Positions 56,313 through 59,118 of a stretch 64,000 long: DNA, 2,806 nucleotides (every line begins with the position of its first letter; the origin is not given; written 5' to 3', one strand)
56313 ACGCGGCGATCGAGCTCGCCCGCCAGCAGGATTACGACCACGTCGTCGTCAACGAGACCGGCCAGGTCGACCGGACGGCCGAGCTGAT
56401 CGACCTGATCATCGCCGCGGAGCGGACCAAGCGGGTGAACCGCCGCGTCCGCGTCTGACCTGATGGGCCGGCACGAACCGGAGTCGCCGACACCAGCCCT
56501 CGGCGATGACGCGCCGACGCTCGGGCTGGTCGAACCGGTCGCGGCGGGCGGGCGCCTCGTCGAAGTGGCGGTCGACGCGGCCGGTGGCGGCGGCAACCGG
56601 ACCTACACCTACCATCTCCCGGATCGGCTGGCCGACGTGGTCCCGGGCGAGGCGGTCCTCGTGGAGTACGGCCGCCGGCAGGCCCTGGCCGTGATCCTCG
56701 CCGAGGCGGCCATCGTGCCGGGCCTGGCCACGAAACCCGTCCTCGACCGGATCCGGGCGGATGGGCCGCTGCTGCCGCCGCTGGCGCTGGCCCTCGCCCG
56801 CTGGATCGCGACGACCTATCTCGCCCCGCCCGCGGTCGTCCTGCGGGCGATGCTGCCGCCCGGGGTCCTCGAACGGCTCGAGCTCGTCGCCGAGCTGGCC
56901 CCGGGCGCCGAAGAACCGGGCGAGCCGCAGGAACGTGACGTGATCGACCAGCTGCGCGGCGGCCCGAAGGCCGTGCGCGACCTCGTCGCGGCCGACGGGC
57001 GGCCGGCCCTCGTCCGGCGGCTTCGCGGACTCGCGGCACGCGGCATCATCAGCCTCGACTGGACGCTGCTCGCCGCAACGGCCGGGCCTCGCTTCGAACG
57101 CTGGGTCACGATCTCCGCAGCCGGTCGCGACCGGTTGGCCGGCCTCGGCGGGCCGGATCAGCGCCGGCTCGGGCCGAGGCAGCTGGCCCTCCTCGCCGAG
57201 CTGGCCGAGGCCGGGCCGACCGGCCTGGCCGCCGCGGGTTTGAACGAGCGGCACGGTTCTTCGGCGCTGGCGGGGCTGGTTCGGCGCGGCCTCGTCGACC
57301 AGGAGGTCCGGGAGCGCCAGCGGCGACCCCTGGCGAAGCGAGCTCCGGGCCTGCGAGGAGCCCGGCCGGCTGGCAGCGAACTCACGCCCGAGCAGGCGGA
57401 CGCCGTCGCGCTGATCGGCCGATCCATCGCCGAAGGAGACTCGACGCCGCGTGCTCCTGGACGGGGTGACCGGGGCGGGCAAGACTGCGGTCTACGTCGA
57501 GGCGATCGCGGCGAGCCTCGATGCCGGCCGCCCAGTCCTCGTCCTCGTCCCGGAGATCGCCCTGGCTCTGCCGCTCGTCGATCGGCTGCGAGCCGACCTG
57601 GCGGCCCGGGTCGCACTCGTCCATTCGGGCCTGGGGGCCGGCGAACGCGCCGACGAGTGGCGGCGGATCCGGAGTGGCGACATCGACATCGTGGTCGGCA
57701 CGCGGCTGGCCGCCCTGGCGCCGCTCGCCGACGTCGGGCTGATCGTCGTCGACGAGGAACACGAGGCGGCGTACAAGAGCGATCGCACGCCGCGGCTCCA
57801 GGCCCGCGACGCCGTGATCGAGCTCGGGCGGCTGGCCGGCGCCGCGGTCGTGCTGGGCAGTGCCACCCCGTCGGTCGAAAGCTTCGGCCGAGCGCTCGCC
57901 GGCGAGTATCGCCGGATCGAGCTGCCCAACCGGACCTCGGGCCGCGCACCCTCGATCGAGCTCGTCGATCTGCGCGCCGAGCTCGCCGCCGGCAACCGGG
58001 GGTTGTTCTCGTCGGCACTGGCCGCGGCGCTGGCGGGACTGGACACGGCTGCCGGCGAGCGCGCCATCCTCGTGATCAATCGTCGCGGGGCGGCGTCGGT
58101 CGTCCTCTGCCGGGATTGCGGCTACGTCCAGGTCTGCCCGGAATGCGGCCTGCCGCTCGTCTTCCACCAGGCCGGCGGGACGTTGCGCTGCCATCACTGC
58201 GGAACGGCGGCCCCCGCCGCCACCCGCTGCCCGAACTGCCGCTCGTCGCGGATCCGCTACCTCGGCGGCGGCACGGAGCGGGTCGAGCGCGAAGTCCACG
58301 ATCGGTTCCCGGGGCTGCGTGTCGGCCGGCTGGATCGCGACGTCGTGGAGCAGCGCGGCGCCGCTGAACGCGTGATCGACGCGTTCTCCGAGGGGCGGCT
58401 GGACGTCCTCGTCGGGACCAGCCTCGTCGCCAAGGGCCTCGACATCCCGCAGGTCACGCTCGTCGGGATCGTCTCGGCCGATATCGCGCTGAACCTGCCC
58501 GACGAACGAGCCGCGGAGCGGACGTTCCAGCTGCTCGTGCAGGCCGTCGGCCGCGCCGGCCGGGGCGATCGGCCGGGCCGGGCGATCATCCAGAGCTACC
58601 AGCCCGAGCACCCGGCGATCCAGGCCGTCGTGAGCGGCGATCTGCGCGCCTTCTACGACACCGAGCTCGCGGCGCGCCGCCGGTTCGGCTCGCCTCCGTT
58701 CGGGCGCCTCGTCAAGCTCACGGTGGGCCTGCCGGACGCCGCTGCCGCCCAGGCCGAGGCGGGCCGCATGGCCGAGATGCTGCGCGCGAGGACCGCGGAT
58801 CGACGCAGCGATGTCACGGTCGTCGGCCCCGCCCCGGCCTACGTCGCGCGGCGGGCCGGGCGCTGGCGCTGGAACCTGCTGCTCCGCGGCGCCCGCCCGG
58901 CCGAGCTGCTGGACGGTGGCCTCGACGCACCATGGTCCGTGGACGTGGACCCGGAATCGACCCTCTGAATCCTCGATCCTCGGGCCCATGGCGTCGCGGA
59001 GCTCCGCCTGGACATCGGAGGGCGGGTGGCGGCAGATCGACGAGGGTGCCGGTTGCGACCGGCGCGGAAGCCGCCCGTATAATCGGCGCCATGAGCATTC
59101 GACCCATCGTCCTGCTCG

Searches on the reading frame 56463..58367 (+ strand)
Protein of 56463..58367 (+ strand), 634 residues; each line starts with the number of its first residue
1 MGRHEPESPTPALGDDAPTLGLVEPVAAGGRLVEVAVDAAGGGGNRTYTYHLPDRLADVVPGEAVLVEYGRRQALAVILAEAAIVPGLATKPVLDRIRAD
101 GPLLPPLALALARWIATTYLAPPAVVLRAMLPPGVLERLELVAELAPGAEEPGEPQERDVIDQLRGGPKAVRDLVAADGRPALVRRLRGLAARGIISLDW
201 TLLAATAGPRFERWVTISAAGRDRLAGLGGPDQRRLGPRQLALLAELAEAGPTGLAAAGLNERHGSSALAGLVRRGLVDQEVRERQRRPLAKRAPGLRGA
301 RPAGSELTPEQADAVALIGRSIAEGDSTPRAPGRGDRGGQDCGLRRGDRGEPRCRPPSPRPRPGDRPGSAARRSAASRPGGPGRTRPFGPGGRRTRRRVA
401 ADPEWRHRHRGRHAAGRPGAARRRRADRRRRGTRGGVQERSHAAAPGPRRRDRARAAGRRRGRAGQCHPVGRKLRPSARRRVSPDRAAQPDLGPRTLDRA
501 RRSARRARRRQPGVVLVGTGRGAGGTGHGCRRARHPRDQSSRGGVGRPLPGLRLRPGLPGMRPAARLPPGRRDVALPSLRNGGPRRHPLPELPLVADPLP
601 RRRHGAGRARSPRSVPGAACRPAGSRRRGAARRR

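Call 28: search_protein_families(library=ncbifam, max_evalue=1e-10, proteins=[window:56463-58367:+])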
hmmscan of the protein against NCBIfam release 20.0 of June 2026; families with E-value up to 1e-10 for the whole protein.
window:56463-58367:+ (634 aa): 1 family
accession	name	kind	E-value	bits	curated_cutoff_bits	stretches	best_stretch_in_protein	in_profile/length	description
NF004066.1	PRK05580.1-3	equivalog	1.4e-15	56.7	813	1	33-324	2-270/788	primosomal protein N'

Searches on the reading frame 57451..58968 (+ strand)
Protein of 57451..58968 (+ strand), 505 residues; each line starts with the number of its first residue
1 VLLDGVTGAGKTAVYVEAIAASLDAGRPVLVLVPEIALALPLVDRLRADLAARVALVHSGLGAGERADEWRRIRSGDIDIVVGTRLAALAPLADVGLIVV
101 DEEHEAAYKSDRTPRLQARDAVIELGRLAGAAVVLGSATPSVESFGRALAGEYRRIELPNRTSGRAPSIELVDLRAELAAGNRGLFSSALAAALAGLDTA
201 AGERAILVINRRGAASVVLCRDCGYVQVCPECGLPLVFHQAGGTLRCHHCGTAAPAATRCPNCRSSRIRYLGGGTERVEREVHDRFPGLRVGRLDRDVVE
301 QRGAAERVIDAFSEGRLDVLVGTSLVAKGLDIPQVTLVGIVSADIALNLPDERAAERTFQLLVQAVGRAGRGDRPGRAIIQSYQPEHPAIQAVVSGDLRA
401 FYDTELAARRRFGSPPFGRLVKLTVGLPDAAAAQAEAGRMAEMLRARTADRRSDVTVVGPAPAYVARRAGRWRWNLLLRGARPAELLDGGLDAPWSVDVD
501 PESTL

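Call 28: search_protein_families(library=ncbifam, max_evalue=1e-10, proteins=[window:57451-58968:+])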
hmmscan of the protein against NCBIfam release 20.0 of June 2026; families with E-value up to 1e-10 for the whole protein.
window:57451-58968:+ (505 aa): 23 families
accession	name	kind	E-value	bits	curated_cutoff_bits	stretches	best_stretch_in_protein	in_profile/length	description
NF004066.1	PRK05580.1-3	equivalog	5.7e-177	590.4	813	1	1-483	274-754/788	primosomal protein N'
TIGR00595.1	priA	equivalog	4.1e-157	523.8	230.35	1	2-484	1-480/509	replication restart helicase PriA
NF004070.0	PRK05580.2-2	equivalog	1.1e-148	496.5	921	1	1-486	220-700/729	primosomal protein N'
NF004067.0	PRK05580.1-4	equivalog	5.8e-148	494.4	763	1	1-486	225-705/737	primosomal protein N'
NF004068.0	PRK05580.1-5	equivalog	1.1e-138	463.7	1249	1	1-479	281-757/795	primosomal protein N'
NF004071.0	PRK05580.2-3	equivalog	3.7e-128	428.5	1105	1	2-486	226-705/735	primosomal protein N'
NF004065.0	PRK05580.1-1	equivalog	1.1e-122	410.6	858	1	2-480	220-694/731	primosomal protein N'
NF004072.0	PRK05580.2-4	equivalog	2e-98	330.3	1030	1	2-478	141-611/648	primosomal protein N'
NF004069.0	PRK05580.2-1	equivalog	6.2e-93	312.3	767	1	2-488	130-592/612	primosomal protein N'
NF011453.0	PRK14873.1-3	equivalog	6.6e-35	120.3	812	1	14-437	187-589/653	primosome assembly protein PriA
NF011452.0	PRK14873.1-2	equivalog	5.1e-32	110.9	980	1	15-471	215-650/708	primosomal protein N'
NF011455.0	PRK14873.1-5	equivalog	9.3e-24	83.6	969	1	15-418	177-579/675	primosomal protein N'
NF011454.0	PRK14873.1-4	equivalog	5e-23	81.3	951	1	13-435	159-573/651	primosomal protein N'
TIGR00643.1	recG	equivalog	1.6e-16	60.2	659.4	0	2-105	260-368/629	ATP-dependent DNA helicase RecG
NF008168.0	PRK10917.2-2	equivalog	4.8e-16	58.2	718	0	2-104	390-497/795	ATP-dependent DNA helicase RecG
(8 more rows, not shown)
